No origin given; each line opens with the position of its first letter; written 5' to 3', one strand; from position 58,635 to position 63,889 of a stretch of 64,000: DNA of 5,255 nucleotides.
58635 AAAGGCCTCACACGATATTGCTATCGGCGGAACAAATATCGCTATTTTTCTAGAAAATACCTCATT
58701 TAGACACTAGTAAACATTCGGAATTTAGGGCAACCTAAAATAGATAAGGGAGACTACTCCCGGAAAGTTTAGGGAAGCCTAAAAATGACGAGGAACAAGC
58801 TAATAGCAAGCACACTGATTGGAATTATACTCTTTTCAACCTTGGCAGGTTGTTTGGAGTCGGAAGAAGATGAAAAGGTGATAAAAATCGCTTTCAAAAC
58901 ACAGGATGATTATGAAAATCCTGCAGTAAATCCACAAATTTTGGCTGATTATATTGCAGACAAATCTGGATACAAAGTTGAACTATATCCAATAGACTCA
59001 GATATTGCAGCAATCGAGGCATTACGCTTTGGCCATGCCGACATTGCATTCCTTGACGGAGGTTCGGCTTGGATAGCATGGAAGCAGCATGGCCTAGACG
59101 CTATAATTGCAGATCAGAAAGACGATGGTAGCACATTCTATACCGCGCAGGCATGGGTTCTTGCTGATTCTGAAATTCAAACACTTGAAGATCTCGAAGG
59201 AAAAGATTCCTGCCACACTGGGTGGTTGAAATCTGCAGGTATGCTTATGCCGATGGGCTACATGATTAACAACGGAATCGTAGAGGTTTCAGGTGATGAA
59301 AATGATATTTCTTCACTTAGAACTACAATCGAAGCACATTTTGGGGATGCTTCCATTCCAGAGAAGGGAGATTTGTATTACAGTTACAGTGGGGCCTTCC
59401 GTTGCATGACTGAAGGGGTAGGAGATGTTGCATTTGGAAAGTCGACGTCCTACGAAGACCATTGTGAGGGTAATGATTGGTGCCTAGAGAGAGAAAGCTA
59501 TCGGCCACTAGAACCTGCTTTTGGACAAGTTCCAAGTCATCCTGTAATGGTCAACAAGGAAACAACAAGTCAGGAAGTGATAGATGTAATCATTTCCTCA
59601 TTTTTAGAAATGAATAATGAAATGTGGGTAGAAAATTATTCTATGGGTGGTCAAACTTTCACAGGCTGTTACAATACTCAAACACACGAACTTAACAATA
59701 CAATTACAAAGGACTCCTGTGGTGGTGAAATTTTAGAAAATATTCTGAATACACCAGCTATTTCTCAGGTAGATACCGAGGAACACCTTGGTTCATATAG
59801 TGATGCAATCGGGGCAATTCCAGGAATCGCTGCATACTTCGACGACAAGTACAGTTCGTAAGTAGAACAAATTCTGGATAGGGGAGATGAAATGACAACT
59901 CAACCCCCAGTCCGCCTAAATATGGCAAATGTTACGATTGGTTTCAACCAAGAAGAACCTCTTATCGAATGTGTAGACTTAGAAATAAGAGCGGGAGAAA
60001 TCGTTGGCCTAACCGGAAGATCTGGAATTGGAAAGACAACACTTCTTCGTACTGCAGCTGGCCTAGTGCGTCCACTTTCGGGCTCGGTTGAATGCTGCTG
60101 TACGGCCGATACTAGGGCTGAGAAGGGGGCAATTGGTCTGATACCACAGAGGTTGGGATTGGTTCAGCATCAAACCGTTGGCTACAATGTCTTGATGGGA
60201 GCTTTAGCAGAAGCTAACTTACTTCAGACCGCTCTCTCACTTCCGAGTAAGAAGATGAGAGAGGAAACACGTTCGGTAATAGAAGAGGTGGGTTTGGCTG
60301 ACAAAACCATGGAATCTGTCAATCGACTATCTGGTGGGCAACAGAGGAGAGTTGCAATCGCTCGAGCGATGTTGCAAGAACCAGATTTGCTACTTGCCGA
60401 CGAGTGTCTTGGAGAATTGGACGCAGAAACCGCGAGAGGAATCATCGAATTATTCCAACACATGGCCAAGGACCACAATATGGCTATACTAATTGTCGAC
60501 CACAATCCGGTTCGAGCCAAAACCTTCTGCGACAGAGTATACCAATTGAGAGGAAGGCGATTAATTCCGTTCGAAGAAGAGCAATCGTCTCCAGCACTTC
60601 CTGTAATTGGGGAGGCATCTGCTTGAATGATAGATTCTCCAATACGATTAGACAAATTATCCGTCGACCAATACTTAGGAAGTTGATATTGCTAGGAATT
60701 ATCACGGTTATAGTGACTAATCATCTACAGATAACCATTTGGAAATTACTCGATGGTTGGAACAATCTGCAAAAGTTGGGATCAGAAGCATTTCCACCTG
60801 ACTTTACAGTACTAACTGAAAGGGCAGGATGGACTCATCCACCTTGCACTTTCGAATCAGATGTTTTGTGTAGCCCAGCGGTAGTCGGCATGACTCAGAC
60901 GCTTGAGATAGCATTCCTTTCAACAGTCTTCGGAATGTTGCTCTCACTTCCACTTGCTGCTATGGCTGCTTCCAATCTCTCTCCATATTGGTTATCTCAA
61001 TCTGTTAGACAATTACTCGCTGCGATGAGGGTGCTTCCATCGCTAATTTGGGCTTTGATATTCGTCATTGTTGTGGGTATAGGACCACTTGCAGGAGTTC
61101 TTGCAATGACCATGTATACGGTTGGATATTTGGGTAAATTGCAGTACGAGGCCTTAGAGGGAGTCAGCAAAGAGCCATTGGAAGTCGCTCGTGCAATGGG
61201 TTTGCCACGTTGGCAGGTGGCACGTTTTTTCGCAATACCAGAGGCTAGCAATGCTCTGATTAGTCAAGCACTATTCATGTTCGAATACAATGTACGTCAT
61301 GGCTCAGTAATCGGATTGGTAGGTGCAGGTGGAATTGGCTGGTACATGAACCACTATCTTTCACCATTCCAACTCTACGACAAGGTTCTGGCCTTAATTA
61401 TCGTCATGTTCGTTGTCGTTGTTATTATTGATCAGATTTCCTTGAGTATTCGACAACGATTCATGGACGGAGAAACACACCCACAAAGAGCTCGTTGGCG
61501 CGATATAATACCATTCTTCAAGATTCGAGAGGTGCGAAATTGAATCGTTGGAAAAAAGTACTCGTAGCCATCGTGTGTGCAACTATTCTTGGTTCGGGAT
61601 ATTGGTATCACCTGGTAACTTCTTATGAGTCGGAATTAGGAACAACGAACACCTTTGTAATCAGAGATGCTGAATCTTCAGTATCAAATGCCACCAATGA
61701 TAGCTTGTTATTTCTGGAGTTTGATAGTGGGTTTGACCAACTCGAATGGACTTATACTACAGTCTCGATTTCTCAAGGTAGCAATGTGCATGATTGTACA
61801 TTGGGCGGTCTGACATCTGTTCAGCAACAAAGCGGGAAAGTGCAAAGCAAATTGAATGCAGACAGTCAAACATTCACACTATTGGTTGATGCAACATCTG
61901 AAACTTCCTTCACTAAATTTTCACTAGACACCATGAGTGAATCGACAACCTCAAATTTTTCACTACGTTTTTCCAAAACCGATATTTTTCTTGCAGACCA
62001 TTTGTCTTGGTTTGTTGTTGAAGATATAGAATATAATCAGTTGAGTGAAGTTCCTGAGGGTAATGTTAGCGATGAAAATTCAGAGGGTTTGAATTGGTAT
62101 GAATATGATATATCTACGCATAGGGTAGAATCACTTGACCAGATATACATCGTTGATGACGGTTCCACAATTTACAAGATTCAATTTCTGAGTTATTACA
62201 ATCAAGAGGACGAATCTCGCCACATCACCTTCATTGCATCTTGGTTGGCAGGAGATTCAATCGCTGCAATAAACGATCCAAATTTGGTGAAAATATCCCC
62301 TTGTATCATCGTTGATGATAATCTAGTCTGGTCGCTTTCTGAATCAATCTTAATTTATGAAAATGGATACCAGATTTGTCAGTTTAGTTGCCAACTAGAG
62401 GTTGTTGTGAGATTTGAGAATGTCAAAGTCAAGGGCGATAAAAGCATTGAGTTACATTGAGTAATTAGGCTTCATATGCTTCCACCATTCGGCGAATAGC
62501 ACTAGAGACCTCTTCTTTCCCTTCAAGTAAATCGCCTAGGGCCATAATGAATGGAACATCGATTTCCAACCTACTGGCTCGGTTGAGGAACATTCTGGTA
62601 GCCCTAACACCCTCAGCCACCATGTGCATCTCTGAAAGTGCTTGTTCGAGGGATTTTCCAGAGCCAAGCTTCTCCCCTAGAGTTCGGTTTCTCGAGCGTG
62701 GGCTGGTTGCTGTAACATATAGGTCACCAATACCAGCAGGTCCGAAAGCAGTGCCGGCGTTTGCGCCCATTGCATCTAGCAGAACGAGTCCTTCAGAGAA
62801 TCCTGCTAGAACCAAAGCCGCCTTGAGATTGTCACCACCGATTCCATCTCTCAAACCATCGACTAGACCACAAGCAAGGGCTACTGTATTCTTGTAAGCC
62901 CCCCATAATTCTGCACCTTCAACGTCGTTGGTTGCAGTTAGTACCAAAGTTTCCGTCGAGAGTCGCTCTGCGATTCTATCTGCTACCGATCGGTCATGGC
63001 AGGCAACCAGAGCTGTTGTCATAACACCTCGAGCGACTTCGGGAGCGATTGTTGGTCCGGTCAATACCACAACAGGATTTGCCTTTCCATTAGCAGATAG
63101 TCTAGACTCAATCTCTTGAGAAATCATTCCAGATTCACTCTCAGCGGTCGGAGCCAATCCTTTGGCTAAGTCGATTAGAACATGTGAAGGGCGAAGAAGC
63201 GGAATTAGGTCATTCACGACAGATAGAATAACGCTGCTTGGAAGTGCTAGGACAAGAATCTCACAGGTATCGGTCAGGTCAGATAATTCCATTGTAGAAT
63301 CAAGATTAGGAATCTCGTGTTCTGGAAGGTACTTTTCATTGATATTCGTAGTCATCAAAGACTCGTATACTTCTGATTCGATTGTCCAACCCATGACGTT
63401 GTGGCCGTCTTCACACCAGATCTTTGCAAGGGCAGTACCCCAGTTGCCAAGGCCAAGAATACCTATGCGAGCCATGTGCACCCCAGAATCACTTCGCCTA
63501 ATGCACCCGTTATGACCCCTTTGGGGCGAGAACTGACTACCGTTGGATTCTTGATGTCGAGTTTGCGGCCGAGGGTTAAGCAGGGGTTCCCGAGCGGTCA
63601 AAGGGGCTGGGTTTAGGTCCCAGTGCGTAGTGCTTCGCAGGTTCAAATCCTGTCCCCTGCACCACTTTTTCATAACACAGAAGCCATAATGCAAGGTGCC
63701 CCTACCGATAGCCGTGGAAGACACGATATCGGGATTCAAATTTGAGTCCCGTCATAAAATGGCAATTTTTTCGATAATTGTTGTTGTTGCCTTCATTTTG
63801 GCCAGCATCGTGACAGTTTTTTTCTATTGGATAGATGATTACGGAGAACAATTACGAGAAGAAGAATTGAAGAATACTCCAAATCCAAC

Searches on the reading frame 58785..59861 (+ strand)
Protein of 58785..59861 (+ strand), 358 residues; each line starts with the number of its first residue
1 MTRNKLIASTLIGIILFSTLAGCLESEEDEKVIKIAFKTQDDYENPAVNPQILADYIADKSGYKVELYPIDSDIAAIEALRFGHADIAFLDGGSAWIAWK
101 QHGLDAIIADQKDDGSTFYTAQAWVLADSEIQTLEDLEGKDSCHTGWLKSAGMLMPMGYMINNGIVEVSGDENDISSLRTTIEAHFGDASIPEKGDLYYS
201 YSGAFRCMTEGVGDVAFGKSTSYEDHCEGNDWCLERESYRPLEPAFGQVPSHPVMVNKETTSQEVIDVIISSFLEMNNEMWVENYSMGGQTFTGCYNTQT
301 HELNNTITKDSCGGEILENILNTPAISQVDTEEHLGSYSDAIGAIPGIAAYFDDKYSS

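Call 35: search_protein_families(library=pfam, proteins=[window:58785-59861:+], max_evalue=0.001)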
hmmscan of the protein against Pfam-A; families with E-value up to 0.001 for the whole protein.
window:58785-59861:+ (358 aa): 2 families
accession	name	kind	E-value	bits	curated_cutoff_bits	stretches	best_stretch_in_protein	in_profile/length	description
PF12974.12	Phosphonate-bd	-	1.3e-23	84.1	27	1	51-278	17-218/242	ABC transporter, phosphonate, periplasmic substrate-binding protein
PF00405.22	Transferrin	-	3.9e-23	82.6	20.3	2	72-192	36-154/328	Transferrin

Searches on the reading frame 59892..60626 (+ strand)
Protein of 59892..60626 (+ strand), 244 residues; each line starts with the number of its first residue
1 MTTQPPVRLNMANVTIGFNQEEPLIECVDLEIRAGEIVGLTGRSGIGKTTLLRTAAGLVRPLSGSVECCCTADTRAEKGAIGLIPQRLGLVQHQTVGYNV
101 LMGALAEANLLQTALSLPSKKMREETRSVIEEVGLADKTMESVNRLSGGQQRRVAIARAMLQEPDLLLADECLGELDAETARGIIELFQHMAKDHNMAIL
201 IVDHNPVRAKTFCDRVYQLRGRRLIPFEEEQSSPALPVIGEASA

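Call 35: search_protein_families(library=pfam, proteins=[window:59892-60626:+], max_evalue=0.001)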
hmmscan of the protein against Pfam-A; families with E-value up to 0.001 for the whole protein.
window:59892-60626:+ (244 aa): 2 families
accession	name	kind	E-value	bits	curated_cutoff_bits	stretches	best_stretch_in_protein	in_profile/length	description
PF00005.33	ABC_tran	-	1.2e-28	100.9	25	1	28-172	4-135/137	ABC transporter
PF03266.21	NTPase_1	-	0.00029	21.2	23.9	0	38-81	2-45/168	NTPase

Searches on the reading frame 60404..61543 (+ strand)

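Call 35: search_protein_families(library=pfam, proteins=[window:60404-61543:+], max_evalue=0.001)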
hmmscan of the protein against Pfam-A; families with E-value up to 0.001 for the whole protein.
window:60404-61543:+ (379 aa): 1 family
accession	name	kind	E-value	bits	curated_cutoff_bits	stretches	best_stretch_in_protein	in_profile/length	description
PF00528.27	BPD_transp_1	-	2.4e-17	63.7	26.4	1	182-351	2-180/184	Binding-protein-dependent transport system inner membrane component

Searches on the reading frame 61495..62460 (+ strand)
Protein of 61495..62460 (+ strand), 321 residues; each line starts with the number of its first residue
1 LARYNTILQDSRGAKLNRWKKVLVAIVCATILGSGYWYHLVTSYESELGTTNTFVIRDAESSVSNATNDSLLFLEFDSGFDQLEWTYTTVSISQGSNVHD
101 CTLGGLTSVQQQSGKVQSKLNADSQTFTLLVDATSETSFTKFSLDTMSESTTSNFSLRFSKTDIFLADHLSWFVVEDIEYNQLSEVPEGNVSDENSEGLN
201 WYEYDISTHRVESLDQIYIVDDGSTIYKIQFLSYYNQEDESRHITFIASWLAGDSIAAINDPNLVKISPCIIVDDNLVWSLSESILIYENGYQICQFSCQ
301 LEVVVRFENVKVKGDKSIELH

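Call 35: search_protein_families(library=pfam, proteins=[window:61495-62460:+], max_evalue=0.001)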
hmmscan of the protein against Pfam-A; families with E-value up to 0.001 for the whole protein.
window:61495-62460:+ (321 aa): 1 family
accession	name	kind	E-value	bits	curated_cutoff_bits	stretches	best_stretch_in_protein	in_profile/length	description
PF14064.11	HmuY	-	0.00012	22.7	27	1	120-246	49-155/157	HmuY protein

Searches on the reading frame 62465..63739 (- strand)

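Call 35: search_protein_families(library=pfam, proteins=[window:62465-63739:-], max_evalue=0.001)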
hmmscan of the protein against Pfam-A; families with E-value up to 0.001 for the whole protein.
window:62465-63739:- (424 aa): 6 families
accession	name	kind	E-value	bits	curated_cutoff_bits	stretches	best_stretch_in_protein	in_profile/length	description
PF07479.19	NAD_Gly3P_dh_C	-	2.5e-37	128.7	25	1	272-415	1-141/142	NAD-dependent glycerol-3-phosphate dehydrogenase C-terminus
PF01210.29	NAD_Gly3P_dh_N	-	5.3e-35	121.2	23.1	1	92-252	2-157/158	NAD-dependent glycerol-3-phosphate dehydrogenase N-terminus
PF20618.3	GPD_NAD_C_bact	-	1.3e-16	61.4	27.6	1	335-399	1-64/66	Bacterial GPD, NAD-dependent C-terminal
PF03807.23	F420_oxidored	-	2.7e-07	31.5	21.6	1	91-193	1-93/94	NADP oxidoreductase coenzyme F420-dependent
PF03446.21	NAD_binding_2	-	2.4e-06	28.1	21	1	91-193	1-94/161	NAD binding domain of 6-phosphogluconate dehydrogenase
PF10727.15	Rossmann-like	-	0.00014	22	23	1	87-179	10-93/131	Rossmann-like domain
